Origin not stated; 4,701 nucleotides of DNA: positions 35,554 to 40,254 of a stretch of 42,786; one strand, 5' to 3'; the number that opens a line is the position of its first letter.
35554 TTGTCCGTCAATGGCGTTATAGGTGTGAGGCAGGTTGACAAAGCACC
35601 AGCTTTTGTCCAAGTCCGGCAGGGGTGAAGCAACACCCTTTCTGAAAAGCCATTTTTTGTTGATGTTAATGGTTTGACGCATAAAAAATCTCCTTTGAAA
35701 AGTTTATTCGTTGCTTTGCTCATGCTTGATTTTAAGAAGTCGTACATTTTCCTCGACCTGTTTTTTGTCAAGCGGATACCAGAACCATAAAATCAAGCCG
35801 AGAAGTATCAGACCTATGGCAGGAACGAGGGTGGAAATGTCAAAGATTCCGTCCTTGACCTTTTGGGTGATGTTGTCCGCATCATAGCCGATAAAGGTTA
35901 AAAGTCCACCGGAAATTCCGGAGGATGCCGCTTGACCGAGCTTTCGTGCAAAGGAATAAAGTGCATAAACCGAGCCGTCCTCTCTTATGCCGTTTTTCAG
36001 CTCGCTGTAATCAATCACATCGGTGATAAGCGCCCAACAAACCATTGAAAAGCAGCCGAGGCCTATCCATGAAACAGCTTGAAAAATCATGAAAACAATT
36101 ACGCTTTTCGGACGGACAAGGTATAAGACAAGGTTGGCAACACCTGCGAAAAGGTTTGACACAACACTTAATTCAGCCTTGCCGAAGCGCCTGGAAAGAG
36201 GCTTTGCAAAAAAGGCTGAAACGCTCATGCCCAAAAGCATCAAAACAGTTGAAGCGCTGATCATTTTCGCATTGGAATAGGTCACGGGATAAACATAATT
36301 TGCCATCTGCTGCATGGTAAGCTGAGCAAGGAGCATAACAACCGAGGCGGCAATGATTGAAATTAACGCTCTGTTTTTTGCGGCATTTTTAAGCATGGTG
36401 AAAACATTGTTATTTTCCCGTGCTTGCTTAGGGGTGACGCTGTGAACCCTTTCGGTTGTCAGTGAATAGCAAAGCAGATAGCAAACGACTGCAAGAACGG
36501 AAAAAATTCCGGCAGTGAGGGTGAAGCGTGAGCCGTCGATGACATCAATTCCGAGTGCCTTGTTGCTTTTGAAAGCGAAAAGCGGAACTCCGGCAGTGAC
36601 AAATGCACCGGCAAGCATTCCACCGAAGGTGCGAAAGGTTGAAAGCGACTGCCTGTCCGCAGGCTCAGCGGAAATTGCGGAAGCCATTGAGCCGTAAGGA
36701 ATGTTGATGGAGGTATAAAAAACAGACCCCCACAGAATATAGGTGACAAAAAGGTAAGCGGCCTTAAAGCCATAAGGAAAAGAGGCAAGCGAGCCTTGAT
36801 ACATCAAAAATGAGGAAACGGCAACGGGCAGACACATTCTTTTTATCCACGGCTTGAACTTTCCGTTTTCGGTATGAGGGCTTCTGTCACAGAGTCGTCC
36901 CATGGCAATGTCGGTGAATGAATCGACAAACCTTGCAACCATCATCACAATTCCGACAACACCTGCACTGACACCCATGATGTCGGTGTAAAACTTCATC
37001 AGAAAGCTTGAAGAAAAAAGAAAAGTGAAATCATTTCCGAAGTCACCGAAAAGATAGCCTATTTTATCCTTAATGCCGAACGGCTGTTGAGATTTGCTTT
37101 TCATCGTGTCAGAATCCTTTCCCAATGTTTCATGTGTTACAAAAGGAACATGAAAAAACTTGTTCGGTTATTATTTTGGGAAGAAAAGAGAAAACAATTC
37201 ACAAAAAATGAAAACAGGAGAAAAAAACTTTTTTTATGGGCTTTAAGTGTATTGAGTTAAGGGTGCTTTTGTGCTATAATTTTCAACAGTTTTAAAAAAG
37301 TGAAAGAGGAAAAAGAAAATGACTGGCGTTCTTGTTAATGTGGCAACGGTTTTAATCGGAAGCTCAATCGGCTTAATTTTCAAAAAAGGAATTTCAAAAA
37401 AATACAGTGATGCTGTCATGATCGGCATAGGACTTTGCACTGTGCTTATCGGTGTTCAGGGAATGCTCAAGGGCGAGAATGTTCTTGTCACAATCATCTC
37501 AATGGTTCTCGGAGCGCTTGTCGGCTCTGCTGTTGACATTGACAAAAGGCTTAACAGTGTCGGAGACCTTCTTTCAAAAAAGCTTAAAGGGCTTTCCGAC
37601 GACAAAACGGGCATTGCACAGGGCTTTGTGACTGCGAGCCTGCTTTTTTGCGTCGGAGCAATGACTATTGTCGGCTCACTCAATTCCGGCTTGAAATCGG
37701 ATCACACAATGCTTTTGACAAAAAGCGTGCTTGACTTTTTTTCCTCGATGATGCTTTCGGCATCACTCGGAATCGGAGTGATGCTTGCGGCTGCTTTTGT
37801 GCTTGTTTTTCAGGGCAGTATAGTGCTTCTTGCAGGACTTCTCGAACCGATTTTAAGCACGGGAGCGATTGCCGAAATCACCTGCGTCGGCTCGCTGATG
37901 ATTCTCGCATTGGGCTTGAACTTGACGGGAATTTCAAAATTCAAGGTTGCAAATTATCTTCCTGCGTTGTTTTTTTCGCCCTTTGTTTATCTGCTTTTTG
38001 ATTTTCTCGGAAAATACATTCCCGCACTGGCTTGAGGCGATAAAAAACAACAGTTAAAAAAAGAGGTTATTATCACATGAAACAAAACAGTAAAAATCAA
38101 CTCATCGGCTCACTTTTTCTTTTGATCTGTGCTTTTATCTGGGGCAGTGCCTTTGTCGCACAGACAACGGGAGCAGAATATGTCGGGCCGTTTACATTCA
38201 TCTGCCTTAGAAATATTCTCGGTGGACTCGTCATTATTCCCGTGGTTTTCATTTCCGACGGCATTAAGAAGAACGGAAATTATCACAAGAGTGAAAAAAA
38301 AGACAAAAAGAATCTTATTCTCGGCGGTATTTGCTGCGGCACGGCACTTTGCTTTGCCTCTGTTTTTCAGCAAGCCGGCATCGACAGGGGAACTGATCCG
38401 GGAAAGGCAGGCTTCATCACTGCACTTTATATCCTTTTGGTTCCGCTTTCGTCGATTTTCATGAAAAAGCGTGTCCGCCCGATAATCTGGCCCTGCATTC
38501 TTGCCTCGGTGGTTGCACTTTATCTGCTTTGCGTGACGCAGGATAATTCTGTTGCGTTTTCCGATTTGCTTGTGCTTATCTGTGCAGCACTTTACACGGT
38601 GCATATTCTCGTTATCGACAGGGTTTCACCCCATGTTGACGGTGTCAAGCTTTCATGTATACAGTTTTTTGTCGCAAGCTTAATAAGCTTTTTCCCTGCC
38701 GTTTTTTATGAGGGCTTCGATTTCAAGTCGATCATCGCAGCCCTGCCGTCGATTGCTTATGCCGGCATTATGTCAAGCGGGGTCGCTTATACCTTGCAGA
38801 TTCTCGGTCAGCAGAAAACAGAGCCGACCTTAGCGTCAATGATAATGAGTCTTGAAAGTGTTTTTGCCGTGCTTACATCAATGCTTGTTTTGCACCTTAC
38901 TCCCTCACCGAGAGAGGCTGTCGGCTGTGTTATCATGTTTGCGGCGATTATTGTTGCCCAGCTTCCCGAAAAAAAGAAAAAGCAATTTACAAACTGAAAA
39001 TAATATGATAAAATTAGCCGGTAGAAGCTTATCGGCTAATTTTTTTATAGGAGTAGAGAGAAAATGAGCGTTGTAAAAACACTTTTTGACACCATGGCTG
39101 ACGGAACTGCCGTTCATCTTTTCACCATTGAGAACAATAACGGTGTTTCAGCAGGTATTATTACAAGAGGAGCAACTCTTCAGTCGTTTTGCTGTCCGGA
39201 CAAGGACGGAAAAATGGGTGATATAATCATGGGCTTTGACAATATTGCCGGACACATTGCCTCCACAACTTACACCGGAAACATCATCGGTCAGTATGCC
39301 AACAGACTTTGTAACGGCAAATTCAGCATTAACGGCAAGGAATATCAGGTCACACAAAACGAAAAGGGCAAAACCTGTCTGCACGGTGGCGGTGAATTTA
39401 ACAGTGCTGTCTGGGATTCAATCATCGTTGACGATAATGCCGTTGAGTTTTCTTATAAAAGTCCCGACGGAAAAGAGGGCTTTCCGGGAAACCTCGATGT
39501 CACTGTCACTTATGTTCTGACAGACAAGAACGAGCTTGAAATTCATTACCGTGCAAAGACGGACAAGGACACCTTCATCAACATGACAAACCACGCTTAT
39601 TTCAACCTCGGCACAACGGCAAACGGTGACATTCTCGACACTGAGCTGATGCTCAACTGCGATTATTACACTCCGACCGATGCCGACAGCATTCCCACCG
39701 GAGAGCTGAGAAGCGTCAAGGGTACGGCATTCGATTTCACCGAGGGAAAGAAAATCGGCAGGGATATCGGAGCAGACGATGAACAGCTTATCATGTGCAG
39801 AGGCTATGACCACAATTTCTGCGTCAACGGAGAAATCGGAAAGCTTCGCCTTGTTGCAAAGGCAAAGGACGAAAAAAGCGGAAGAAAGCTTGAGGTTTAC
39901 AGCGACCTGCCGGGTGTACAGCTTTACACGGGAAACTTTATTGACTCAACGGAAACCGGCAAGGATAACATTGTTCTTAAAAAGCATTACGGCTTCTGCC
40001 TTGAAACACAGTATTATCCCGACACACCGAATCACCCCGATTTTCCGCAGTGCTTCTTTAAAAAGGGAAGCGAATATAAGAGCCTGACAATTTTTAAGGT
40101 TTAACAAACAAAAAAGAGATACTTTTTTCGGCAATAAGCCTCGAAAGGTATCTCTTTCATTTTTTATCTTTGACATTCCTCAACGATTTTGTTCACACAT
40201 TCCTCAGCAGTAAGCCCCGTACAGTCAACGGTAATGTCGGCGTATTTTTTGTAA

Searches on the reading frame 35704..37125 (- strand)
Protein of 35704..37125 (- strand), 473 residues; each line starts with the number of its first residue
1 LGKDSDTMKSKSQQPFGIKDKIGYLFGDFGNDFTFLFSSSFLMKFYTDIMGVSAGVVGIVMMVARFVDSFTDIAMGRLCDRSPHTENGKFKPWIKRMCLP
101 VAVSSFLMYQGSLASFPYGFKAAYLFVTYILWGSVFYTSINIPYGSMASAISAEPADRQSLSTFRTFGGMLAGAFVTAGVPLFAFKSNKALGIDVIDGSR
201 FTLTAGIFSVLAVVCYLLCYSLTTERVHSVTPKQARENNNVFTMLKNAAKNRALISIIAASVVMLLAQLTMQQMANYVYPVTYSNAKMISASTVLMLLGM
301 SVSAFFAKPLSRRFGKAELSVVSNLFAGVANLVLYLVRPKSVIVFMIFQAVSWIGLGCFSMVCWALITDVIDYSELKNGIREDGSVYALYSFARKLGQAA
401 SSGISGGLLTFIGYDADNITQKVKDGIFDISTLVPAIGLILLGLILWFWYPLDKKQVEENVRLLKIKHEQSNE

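Call 7: search_protein_families(library=pfam, proteins=[window:35704-37125:-], max_evalue=0.001)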
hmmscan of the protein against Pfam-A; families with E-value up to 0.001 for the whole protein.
window:35704-37125:- (473 aa): 2 families
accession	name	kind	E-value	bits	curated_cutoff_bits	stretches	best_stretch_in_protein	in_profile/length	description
PF13347.12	MFS_2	-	1.9e-79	267.7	27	1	23-454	1-427/427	MFS/sugar transport protein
PF07690.21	MFS_1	-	1.8e-16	60.4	33.4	2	285-459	30-181/347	Major Facilitator Superfamily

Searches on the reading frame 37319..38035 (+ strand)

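Call 7: search_protein_families(library=pfam, proteins=[window:37319-38035:+], max_evalue=0.001)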
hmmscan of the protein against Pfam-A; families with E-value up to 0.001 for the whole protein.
window:37319-38035:+ (238 aa): 1 family
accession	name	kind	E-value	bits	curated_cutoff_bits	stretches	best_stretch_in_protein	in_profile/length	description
PF04474.17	DUF554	-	6.6e-78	261.6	25.1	1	2-224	1-219/220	Protein of unknown function (DUF554)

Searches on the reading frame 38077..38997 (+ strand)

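Call 7: search_protein_families(library=pfam, proteins=[window:38077-38997:+], max_evalue=0.001)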
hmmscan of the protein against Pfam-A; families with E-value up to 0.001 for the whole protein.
window:38077-38997:+ (306 aa): 1 family
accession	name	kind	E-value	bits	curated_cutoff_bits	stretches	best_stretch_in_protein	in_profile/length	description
PF00892.27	EamA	-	2.1e-30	106.2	28.2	2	162-293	3-132/135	EamA-like transporter family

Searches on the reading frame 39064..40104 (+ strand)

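Call 7: search_protein_families(library=pfam, proteins=[window:39064-40104:+], max_evalue=0.001)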
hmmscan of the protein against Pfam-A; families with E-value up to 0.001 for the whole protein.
window:39064-40104:+ (346 aa): 1 family
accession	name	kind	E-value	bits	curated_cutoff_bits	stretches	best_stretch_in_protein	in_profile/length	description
PF01263.26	Aldose_epim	-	4.5e-88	295.9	27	1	19-344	2-298/299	Aldose 1-epimerase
